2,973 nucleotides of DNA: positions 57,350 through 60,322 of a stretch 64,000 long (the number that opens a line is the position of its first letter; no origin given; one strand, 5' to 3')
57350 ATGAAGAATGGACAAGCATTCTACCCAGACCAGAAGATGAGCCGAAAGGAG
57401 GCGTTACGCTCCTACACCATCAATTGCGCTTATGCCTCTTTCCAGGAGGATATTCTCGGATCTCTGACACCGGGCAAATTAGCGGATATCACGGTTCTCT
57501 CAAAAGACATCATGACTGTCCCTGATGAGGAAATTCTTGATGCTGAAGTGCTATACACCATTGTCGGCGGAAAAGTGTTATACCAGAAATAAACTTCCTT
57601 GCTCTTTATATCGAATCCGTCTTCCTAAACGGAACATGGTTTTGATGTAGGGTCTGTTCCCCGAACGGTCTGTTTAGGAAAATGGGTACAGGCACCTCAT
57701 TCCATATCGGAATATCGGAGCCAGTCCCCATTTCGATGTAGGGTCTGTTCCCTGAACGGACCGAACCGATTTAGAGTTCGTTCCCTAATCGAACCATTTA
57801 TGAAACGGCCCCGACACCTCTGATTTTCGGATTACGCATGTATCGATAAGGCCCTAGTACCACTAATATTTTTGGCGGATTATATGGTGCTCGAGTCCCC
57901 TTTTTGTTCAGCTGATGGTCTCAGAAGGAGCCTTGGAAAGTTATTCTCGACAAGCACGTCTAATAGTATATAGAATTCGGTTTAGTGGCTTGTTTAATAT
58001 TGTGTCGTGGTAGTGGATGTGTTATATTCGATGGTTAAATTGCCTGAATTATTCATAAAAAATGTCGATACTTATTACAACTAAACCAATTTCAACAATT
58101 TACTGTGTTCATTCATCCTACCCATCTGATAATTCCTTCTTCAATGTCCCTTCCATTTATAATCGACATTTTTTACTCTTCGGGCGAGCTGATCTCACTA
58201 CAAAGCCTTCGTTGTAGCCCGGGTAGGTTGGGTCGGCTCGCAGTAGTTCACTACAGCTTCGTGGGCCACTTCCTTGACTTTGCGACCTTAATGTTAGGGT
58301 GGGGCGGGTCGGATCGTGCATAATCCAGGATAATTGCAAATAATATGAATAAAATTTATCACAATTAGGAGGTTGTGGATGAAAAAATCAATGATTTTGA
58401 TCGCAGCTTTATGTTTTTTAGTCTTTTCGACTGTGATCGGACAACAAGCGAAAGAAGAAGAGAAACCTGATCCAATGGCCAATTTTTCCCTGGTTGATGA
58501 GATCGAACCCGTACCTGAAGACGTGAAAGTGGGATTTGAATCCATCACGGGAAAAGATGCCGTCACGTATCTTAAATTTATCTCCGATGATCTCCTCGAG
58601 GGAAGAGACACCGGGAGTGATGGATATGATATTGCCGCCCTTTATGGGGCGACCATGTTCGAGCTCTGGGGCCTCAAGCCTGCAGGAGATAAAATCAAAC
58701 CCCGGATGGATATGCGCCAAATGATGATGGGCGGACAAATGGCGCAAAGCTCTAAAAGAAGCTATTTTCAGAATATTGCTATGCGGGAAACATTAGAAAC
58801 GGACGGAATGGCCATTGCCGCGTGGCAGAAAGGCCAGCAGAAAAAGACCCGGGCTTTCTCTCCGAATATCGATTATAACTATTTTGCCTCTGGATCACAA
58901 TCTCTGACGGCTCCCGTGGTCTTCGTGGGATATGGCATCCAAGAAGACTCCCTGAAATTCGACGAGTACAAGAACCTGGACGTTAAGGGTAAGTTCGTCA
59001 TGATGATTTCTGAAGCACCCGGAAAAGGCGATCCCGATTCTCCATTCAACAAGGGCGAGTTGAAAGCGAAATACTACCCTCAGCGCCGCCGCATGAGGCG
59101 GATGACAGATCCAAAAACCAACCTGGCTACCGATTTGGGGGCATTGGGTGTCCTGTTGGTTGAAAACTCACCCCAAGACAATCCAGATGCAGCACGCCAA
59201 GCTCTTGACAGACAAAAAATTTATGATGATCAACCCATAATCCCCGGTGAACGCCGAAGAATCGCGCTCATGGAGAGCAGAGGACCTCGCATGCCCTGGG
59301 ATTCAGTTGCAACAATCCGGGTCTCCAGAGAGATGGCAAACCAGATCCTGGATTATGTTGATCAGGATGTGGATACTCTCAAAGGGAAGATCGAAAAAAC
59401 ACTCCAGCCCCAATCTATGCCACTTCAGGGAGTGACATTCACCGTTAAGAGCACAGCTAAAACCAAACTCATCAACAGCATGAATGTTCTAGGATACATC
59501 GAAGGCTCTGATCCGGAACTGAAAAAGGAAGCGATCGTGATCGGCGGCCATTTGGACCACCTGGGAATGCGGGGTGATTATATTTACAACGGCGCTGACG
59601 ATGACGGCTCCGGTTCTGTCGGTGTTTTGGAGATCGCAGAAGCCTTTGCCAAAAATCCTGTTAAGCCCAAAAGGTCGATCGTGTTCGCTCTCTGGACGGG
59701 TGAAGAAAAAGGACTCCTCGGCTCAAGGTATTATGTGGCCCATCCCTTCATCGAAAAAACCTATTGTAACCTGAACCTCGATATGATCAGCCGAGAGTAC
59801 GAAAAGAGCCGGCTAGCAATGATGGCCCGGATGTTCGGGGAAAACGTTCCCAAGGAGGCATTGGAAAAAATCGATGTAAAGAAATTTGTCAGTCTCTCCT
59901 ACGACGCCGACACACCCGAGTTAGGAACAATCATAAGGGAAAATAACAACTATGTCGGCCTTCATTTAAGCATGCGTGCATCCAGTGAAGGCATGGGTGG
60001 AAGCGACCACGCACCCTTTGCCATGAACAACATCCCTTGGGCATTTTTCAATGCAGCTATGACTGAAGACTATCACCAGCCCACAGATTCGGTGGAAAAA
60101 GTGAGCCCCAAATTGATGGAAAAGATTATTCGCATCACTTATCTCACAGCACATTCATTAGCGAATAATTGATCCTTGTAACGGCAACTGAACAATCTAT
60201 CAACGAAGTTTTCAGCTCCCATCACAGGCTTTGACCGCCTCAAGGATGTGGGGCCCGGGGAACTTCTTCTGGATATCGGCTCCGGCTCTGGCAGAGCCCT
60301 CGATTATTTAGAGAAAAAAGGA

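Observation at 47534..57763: Family of REP-like palindromic elements (consensus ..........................) inserted in or next to intrinsic terminators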

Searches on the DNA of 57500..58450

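Call 83: search_rna_families(source=window, start=57500, end=58450, threshold=evalue, max_evalue=1)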
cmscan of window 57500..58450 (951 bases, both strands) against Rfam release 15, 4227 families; matches with E-value up to 1: 1.
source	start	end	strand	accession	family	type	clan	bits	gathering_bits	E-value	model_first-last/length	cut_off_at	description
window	58037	58114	+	RF00577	SNORD72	Gene; snRNA; snoRNA; CD-box;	-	24.1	43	0.64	1-80/80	no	Small nucleolar RNA SNORD72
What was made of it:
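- Tried and rejected: The E-value mode on 57500-58450 gave only a chance snoRNA hit (call 83).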

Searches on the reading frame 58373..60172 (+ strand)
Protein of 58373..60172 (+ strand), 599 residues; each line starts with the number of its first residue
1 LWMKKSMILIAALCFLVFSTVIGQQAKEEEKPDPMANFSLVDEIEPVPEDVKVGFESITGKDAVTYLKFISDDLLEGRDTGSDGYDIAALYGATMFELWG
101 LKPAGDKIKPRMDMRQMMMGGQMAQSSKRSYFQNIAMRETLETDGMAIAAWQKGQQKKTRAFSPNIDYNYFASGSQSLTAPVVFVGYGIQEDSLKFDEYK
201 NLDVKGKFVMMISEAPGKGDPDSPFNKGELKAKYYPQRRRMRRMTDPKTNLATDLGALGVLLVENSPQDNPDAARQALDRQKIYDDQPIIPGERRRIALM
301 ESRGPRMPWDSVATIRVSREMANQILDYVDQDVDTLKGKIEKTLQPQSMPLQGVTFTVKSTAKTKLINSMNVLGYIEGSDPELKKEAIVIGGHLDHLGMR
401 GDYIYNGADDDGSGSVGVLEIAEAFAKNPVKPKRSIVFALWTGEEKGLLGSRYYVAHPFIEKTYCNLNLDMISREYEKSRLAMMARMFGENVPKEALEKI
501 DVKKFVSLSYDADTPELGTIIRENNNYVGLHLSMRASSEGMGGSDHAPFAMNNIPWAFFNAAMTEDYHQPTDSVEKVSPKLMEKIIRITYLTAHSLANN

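Call 14: search_protein_families(library=pfam, proteins=[window:58373-60172:+])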
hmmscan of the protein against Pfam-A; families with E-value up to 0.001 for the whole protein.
window:58373-60172:+ (599 aa): 2 families
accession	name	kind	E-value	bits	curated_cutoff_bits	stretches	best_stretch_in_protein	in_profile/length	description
PF04389.22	Peptidase_M28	-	2.1e-40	138.9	21.3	1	371-588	1-188/193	Peptidase family M28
PF01546.33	Peptidase_M20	-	3.8e-09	37.2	24.6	1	407-590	32-201/206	Peptidase family M20/M25/M40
